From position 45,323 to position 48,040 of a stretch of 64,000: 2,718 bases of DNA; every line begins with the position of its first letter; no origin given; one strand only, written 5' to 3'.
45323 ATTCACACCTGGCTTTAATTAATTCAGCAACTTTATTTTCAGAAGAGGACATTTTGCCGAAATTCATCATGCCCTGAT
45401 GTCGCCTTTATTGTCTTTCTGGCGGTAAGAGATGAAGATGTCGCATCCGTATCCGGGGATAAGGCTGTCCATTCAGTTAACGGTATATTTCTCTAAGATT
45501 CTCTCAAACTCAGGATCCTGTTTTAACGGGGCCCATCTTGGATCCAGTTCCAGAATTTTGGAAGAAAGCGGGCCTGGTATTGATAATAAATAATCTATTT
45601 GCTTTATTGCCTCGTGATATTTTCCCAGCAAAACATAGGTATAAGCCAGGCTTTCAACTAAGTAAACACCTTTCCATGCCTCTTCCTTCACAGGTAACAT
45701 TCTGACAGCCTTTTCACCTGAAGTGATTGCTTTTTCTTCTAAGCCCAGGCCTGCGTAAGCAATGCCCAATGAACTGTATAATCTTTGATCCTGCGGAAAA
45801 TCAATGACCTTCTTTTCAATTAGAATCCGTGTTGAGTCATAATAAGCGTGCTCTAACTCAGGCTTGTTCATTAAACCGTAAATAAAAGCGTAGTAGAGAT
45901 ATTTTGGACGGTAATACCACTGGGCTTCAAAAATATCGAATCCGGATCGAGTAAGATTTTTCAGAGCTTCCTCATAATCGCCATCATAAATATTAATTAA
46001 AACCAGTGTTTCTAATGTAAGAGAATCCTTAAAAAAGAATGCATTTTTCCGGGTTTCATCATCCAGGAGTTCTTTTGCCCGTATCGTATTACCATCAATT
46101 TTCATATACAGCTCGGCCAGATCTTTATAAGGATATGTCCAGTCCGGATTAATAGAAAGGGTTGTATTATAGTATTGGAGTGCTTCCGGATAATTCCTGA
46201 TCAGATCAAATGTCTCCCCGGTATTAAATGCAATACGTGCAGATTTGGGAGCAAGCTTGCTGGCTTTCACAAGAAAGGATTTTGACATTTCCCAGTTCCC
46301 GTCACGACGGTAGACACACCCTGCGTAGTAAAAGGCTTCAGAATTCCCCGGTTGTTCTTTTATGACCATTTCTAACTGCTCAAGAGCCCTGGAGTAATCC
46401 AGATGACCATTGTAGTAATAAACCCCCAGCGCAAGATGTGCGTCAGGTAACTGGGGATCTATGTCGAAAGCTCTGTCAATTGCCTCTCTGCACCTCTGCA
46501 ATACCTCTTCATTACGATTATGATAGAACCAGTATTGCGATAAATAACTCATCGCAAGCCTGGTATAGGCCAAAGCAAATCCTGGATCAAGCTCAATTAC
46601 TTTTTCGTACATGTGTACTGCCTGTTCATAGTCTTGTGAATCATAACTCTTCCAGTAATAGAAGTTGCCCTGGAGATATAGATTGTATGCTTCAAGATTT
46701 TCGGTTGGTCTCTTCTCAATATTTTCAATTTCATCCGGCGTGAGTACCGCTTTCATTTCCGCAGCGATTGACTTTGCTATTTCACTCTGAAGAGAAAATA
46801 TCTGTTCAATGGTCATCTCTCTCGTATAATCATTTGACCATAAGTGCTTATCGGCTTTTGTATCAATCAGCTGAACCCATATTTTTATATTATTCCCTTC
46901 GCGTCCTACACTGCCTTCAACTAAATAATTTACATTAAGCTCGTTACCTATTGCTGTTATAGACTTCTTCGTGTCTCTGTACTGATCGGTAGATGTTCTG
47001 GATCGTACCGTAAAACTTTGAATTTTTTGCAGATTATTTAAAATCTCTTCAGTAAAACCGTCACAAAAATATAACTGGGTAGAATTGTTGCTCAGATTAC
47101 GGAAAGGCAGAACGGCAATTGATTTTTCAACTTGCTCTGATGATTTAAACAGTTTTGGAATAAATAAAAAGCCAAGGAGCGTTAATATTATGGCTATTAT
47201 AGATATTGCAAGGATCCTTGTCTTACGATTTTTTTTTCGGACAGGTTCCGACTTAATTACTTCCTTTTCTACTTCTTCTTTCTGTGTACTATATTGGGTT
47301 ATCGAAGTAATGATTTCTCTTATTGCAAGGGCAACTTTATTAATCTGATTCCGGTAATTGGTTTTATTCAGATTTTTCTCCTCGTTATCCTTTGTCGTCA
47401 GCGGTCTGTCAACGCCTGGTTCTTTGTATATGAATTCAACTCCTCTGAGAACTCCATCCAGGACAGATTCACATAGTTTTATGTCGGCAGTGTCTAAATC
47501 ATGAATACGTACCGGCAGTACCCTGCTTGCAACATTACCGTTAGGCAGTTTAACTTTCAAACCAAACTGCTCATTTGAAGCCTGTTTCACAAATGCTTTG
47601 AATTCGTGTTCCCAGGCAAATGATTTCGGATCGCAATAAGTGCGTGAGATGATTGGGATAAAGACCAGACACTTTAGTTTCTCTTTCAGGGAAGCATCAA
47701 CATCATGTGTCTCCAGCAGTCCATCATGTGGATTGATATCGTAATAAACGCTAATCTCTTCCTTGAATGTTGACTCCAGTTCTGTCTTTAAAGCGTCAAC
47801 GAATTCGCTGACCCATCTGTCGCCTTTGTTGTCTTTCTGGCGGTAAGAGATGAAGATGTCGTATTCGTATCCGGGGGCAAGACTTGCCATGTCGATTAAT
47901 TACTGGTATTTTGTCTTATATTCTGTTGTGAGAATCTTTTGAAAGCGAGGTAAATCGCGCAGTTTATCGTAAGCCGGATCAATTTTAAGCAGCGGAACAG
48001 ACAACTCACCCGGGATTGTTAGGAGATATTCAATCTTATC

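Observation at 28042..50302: Four paralogs (plus a remnant) of a predicted inside-TIR / outside-TPR membrane protein clustered within 22 kb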

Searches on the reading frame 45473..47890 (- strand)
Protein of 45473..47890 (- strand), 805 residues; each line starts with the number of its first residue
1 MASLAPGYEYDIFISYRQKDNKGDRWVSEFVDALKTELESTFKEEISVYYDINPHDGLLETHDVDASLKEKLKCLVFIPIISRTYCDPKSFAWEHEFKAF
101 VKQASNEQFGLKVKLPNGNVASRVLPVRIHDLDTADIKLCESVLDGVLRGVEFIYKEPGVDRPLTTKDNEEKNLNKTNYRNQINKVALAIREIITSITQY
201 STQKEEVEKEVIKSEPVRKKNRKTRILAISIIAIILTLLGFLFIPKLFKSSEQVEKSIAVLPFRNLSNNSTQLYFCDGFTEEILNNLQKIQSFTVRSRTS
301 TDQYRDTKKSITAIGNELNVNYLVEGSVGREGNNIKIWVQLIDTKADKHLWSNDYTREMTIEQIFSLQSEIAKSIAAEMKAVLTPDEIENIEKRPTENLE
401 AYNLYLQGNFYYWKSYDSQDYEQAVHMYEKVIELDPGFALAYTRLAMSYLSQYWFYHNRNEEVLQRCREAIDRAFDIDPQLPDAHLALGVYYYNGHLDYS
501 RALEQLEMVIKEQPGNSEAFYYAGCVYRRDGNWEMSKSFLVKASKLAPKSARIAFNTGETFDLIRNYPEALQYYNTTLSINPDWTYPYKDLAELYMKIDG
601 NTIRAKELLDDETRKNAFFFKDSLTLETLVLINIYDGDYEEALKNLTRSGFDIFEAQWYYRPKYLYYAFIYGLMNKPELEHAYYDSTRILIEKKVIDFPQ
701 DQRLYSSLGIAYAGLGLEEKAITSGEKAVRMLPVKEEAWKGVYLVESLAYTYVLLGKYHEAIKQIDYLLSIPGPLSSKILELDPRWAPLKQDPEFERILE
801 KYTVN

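Call 7: search_protein_families(library=pfam, proteins=[window:45473-47890:-], max_evalue=0.1)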
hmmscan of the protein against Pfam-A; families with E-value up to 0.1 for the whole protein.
window:45473-47890:- (805 aa): 23 families
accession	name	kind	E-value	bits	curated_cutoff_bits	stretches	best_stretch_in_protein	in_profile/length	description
PF07719.23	TPR_2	-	4.3e-17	61.2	27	2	518-549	2-33/34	Tetratricopeptide repeat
PF13431.12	TPR_17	-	6.9e-16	57.6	24.4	2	428-452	2-26/34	Tetratricopeptide repeat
PF00515.34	TPR_1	-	1.4e-15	56.8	27.8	2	419-438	15-34/34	Tetratricopeptide repeat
PF13414.12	TPR_11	-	1.8e-13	50.4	26.8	2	416-451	5-40/42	TPR repeat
PF14559.12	TPR_19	-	2e-13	50.9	25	1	417-451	3-37/68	Tetratricopeptide repeat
PF13432.12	TPR_16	-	2.1e-13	50.8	32.7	0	416-452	8-44/65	Tetratricopeptide repeat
PF13424.12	TPR_12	-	2.5e-13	50.4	30.1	1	526-580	12-74/77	Tetratricopeptide repeat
PF13428.12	TPR_14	-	3.2e-10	40.1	23.5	0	418-446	14-42/44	Tetratricopeptide repeat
PF13181.12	TPR_8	-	7.5e-10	38.6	25.7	1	418-436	14-32/34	Tetratricopeptide repeat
PF13174.12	TPR_6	-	7.9e-07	29.8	26.3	0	404-436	3-31/33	Tetratricopeptide repeat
PF13176.12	TPR_7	-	1.4e-06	28.3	27.9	0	418-436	12-30/36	Tetratricopeptide repeat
PF13371.12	TPR_9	-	7.8e-06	26.3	35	0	565-598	9-42/73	Tetratricopeptide repeat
PF12895.13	ANAPC3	-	1.6e-05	25.5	27.2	0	498-574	4-79/82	Anaphase-promoting complex, cyclosome, subunit 3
PF23914.1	TPR_CcmH_CycH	-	0.00037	20.8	42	0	466-549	68-153/158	Cytochrome c-type biogenesis protein H TPR domain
PF12569.14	NatA_aux_su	-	0.0034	16.8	33.3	1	491-546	200-255/515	N-terminal acetyltransferase A, auxiliary subunit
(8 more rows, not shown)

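Call 8: search_protein_families(library=padloc, proteins=[window:45473-47890:-], max_evalue=0.1)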
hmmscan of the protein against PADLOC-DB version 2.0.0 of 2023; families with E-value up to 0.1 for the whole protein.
window:45473-47890:- (805 aa): 0 families

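Call 10: search_protein_families(library=ncbifam, proteins=[window:45473-47890:-], max_evalue=0.1)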
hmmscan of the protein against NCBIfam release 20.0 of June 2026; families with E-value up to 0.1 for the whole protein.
window:45473-47890:- (805 aa): 22 families
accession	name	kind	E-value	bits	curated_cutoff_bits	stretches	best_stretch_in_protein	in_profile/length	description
NF040959.1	MamA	equivalog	1.4e-19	70.3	200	2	466-597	55-185/204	magnetosome protein MamA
TIGR02917.1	PEP_TPR_lipo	equivalog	3.3e-14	51.8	312.2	1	418-616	376-563/899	XrtA/PEP-CTERM system TPR-repeat protein PrsT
NF009037.0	PRK12370.1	equivalog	5.8e-12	44.8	589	1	254-490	120-346/553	HilA/EilA family virulence transcriptional regulator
NF047558.1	TPR_END_plus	domain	1.4e-11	44.2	32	2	748-800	5-56/56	TPR end-of-group domain-containing protein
NF007540.1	PRK10153.1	equivalog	9.9e-10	37.9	400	1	204-473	145-412/516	lysine decarboxylation/transport transcriptional activator CadC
TIGR02521.1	type_IV_pilW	equivalog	7.8e-09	35.4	154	1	484-648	33-194/234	type IV pilus biogenesis/stability protein PilW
NF008391.2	PRK11189.1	equivalog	1e-06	28.4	250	1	518-591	66-139/297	lipoprotein NlpI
TIGR04510.1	mod_pep_cyc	subfamily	1.3e-06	27.2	400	1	389-451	386-444/814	putative peptide modification system cyclase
TIGR02800.1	propeller_TolB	equivalog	5.7e-06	25.5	343.15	1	254-378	21-147/418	Tol-Pal system beta propeller repeat protein TolB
NF033762.1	social_mot_Tgl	equivalog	7.7e-06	25.4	225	1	464-597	47-182/252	social motility TPR repeat lipoprotein Tgl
TIGR02552.1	LcrH_SycD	equivalog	3.6e-05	23.5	104.8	0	548-610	49-110/136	SycD/LcrH family type III secretion system chaperone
NF008756.0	PRK11788.1-4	equivalog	0.00025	20.2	474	0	418-513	154-244/389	lipopolysaccharide assembly protein LapB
NF033758.1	gliding_GltE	equivalog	0.0047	16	225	1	465-575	239-349/411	adventurous gliding motility TPR repeat lipoprotein GltE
TIGR00990.1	3a0801s09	subfamily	0.0062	15.2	757.25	0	416-470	410-462/615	mitochondrial import receptor subunit TOM70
TIGR00540.1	TPR_hemY_coli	hypoth_equivalog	0.0068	15.2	142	1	500-551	309-360/385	heme biosynthesis-associated TPR protein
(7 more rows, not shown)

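Call 11: find_homologous_proteins(query=window:45473-47890:-)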
Query window:45473-47890:- (805 aa): 7710 proteins with E <= 0.001 among 8000 candidates; the best 120 are listed.
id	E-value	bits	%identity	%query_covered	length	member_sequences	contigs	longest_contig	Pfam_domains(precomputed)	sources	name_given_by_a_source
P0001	0.0e+0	1827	100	100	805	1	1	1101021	PF13431.13,PF13414.13,PF13176.13,PF13428.13,PF14559.13,PF13371.13,PF00515.35,PF12895.14,PF13424.13,PF21033.5,PF13432.13,PF13181.13,PF07719.24,PF13174.13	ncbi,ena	-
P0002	0.0e+0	1674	91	100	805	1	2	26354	PF13431.13,PF13414.13,PF13176.13,PF13428.13,PF14559.13,PF00515.35,PF12895.14,PF13424.13,PF21033.5,PF13432.13,PF13181.13,PF07719.24,PF13174.13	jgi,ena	-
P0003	0.0e+0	1646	89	100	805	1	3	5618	PF13431.13,PF13414.13,PF13176.13,PF13428.13,PF14559.13,PF13371.13,PF00515.35,PF13424.13,PF21033.5,PF13432.13,PF13181.13,PF07719.24,PF13174.13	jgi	jgi:TolB-like protein/Tfp pilus assembly protein PilF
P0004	0.0e+0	1591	86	100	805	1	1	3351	PF13431.13,PF13414.13,PF13176.13,PF13428.13,PF14559.13,PF13371.13,PF00515.35,PF12895.14,PF13424.13,PF21033.5,PF13432.13,PF13181.13,PF07719.24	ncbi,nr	ncbi:MAG: hypothetical protein JXN62_10235 [Bacteroidales bacterium]|nr:hypothetical protein [Bacter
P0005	0.0e+0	1544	83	100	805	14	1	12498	PF13431.13,PF13414.13,PF13176.13,PF13428.13,PF14559.13,PF13371.13,PF00515.35,PF12895.14,PF13424.13,PF13432.13,PF13181.13,PF07719.24,PF13174.13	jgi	-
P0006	0.0e+0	1531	82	100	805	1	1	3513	PF13431.13,PF13414.13,PF13428.13,PF14559.13,PF00515.35,PF12895.14,PF13424.13,PF21033.5,PF13432.13,PF13181.13,PF07719.24,PF13174.13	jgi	jgi:TolB-like protein/Tfp pilus assembly protein PilF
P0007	0.0e+0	1374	74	100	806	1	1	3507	PF14559.13,PF14853.13,PF13431.13,PF13414.13,PF00515.35,PF13424.13,PF21033.5,PF13432.13,PF13428.13,PF13181.13,PF07719.24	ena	-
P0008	0.0e+0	1366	74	100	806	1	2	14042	PF14559.13,PF14853.13,PF13431.13,PF13414.13,PF00515.35,PF13424.13,PF21033.5,PF13432.13,PF13428.13,PF13181.13,PF07719.24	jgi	-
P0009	0.0e+0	1331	71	100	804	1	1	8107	PF13431.13,PF13414.13,PF13176.13,PF13428.13,PF14559.13,PF00515.35,PF12895.14,PF13424.13,PF21033.5,PF13432.13,PF13181.13,PF07719.24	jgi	jgi:TolB-like protein/Flp pilus assembly protein TadD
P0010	0.0e+0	1275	69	100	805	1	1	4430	PF14853.13,PF13431.13,PF23914.2,PF13414.13,PF13176.13,PF12569.15,PF13428.13,PF14559.13,PF13371.13,PF00515.35,PF13424.13,PF21033.5,PF13432.13,PF13181.13,PF07719.24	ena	-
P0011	0.0e+0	1275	69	100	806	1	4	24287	PF13431.13,PF13414.13,PF13176.13,PF13428.13,PF25064.2,PF14559.13,PF00515.35,PF13424.13,PF21033.5,PF13432.13,PF13181.13,PF07719.24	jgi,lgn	-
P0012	0.0e+0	1273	69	100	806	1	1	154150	PF13431.13,PF13414.13,PF13176.13,PF13428.13,PF14559.13,PF13371.13,PF00515.35,PF13424.13,PF13432.13,PF13181.13,PF07719.24,PF13174.13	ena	-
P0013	0.0e+0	1270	68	100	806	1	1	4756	PF13431.13,PF13414.13,PF13176.13,PF13428.13,PF14559.13,PF13371.13,PF00515.35,PF13424.13,PF21033.5,PF13432.13,PF13181.13,PF07719.24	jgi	jgi:TolB-like protein/Tfp pilus assembly protein PilF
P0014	0.0e+0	1265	68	100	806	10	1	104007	PF13431.13,PF23914.2,PF25062.2,PF13414.13,PF13176.13,PF13428.13,PF25064.2,PF14559.13,PF13371.13,PF00515.35,PF12895.14,PF13424.13,PF13432.13,PF07719.24,PF13174.13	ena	-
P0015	0.0e+0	1262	69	100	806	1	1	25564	PF14559.13,PF13431.13,PF13414.13,PF13371.13,PF00515.35,PF13424.13,PF13176.13,PF13432.13,PF13428.13,PF07719.24,PF13174.13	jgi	-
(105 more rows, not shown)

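Call 37: find_encoding_contigs(protein=P0001, flank=2000, max_places=2)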
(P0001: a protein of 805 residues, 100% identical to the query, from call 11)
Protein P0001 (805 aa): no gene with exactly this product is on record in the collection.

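Call 69: list_cluster_members(proteins=[window:45473-47890:-, window:28042-30510:-, window:36262-38655:-, window:47900-50302:-])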
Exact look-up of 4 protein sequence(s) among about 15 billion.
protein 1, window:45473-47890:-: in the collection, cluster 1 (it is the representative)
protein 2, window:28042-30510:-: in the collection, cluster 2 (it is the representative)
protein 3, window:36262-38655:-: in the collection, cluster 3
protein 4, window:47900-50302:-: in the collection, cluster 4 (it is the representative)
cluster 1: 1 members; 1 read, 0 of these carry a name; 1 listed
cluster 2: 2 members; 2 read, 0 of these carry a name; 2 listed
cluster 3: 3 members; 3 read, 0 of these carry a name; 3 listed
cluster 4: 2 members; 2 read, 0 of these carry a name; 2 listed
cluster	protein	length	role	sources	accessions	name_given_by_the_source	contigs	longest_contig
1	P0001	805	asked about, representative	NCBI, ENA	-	-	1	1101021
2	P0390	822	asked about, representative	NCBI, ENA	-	-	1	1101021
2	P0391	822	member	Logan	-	-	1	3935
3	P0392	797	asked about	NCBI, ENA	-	-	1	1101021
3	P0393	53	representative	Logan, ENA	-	-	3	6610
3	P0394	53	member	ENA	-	-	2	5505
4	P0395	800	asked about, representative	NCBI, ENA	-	-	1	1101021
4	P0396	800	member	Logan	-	-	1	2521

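Call 81: predict_structure(alignment_id=A4)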
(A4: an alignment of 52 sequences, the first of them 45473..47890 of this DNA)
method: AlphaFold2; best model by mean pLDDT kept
length: 805 residues; sequences in the alignment: 52
mean_pLDDT: 86.2   pTM: 0.68
mean pLDDT of the five models: 86.2, 84.6, 83.5, 82.2, 81.8
residues with pLDDT >= 90: 470; 70-90: 243; 50-70: 45; < 50: 47
segments of 3 or more residues with pLDDT < 50: 53-64, 202-223, 244-253
pLDDT, mean of each block of 10 residues (from residue 1): 73 79 71 89 79 43 52 87 83 86 86 85 91 90 87 88 85 89 92 84 34 30 53 72 46 72 81 85 90 88 87 92 92 88 91 92 92 94 91 92 93 68 94 97 95 78 92 96 96 94 97 89 97 97 93 96 96 94 88 94 92 73 88 96 90 89 96 97 98 94 97 98 98 95 97 98 98 94 95 94 78
secondary structure, 60 per line:
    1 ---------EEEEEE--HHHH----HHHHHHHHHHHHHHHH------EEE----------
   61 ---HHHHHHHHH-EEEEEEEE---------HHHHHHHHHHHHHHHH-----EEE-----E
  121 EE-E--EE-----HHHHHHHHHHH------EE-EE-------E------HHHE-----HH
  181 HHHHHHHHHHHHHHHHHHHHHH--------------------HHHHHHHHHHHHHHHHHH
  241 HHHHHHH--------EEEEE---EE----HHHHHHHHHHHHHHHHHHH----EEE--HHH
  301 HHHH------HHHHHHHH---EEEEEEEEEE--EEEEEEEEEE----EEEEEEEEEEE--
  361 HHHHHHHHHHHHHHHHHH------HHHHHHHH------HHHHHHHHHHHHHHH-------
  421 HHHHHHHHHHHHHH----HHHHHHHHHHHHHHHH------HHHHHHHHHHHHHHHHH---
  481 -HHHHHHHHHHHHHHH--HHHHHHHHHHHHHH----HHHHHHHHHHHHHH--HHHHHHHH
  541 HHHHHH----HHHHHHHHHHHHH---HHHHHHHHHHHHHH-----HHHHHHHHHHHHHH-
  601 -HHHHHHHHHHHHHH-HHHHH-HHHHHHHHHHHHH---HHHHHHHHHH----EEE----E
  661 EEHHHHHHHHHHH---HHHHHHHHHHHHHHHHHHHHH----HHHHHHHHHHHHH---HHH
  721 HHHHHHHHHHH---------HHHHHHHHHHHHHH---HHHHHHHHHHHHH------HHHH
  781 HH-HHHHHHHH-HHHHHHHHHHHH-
elements in order (helices of 4 or more, strands of 3 or more residues): E10-15 H18-21 H26-41 E48-50 H64-72 E74-81 H91-106 E112-114 E120-122 H134-144 H179-202 H223-247 E256-260 H270-288 E293-295 H298-304 H311-318 E322-331 E334-343 E348-358 H361-378 H385-392 H399-413 H421-434 H439-454 H461-477 H482-496 H499-512 H517-530 H533-546 H551-563 H567-580 H586-599 H602-615 H617-621 H623-635 H639-648 E653-655 E660-662 H663-673 H677-697 H702-714 H718-731 H741-754 H758-770 H777-782 H784-791 H793-804

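Call 83: fold_search(model_id=the predicted structure, library=pdb)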
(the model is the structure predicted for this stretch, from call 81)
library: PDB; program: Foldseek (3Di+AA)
matches with E <= 10: 1565; with E <= 0.001: 398
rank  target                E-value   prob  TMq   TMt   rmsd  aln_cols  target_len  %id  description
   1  8chy                  4.4e-11  1.00  0.19  0.48  12.5       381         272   23  Crystal structure of an 8-repeat consensus TPR superhelix with Zinc. (released 2024-02-21)
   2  1w3b_A                1.6e-10  1.00  0.28  0.49  11.2       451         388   15  The superhelical TPR domain of O-linked GlcNAc transferase reveals structural similarities to importin alpha. (released 2004-09-09)
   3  9qhb                  2.0e-10  1.00  0.24  0.61   8.7       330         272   24  Crystal structure of 16-repeat CTPR protein with eliminated coordination sites (released 2025-10-22)
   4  6eou                  8.6e-10  1.00  0.25  0.52  10.6       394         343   16  O-GlcNAc transferase TPR domain with the intellectual disability associated mutation L254F (released 2018-05-09)
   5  7yea_A                1.1e-09  1.00  0.23  0.19  15.8       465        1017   15  Human O-GlcNAc transferase Dimer (released 2023-07-12)
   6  9qhc_A                1.2e-09  1.00  0.21  0.52  12.2       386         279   24  Crystal structure of 8-repeat CTPR protein with eliminated coordination sites (released 2025-10-22)
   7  9qhc_B                2.0e-09  1.00  0.20  0.51  12.0       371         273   23  Crystal structure of 8-repeat CTPR protein with eliminated coordination sites (released 2025-10-22)
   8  7ntf_A                2.0e-09  1.00  0.30  0.27  12.3       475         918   17  Cryo-EM structure of unliganded O-GlcNAc transferase (released 2021-11-17)
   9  1w3b_B                2.1e-09  1.00  0.26  0.52  11.7       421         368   16  The superhelical TPR domain of O-linked GlcNAc transferase reveals structural similarities to importin alpha. (released 2004-09-09)
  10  8dtg_B                2.4e-09  1.00  0.19  0.21  15.7       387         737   17  Cryo-EM structure of Arabidopsis SPY alternative conformation 1 (released 2023-03-08)
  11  7ntf_B                3.8e-09  1.00  0.27  0.27   7.3       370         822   17  Cryo-EM structure of unliganded O-GlcNAc transferase (released 2021-11-17)
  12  7yeh_A                3.9e-09  1.00  0.24  0.19  13.9       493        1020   16  Cryo-EM structure of human OGT-OGA complex (released 2023-07-12)
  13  7y4i_B                4.6e-09  1.00  0.19  0.19  16.7       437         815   16  Crystal structure of SPINDLY in complex with GDP (released 2022-12-07)
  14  8dth_A                7.0e-09  1.00  0.18  0.19  14.6       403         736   16  Cryo-EM structure of Arabidopsis SPY alternative conformation 2 (released 2023-03-08)
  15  8dtf_A                8.3e-09  1.00  0.19  0.19  16.4       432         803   16  Cryo-EM structure of the full length Arabidopsis SPY with complete TPRs (released 2023-03-08)
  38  3ly8                  3.8e-07  1.00  0.31  0.70   4.7       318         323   13  Crystal structure of mutant D471E of the periplasmic domain of CadC (released 2011-02-09)
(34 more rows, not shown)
